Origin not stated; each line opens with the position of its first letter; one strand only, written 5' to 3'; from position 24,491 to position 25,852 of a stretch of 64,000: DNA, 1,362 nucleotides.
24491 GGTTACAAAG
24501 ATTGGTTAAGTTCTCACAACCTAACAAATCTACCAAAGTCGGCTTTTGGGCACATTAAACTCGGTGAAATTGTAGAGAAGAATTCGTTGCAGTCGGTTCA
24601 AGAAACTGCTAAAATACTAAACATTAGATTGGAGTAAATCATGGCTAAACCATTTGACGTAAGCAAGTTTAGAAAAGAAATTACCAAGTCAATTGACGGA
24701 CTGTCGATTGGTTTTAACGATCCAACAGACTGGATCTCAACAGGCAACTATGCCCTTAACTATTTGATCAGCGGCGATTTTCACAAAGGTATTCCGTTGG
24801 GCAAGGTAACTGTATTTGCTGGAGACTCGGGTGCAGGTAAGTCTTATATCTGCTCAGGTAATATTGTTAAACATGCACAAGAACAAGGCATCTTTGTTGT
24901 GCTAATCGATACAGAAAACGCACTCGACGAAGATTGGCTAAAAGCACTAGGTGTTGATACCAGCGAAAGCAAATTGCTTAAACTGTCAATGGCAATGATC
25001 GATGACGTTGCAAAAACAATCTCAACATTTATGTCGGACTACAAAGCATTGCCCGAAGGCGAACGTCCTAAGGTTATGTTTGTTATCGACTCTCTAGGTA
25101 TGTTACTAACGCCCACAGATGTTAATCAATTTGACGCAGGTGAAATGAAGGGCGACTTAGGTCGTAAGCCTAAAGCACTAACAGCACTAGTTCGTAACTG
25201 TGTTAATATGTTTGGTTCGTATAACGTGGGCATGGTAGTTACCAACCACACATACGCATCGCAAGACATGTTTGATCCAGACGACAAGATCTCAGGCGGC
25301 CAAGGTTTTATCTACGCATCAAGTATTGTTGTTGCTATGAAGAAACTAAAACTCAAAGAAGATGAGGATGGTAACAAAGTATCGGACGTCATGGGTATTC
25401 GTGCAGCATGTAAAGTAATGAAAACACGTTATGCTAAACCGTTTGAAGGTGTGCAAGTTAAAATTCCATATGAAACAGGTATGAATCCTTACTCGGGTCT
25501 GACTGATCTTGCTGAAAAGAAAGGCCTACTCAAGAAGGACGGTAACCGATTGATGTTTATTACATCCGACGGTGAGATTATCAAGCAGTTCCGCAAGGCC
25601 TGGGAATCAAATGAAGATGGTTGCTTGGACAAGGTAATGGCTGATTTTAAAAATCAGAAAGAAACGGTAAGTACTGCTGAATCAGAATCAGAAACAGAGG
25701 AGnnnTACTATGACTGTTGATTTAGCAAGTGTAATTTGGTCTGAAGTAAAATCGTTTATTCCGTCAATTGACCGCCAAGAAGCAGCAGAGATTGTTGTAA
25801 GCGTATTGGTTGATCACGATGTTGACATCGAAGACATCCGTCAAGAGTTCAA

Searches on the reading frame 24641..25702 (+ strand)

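Call 12: search_protein_families(library=phrogs, proteins=[window:24641-25702:+], max_evalue=0.00001)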
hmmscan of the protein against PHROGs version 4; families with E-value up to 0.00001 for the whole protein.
window:24641-25702:+ (354 aa): 3 families
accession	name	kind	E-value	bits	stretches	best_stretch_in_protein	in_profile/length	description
phrog_97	-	other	5.2e-69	234.7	2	3-247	16-265/506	UvsX-like recombinase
phrog_8337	-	DNA, RNA and nucleotide metabolism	1.3e-21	78.3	1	25-235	43-241/273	DNA repair protein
phrog_239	-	DNA, RNA and nucleotide metabolism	2.4e-06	27.8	0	45-265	353-577/801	DNA primase/helicase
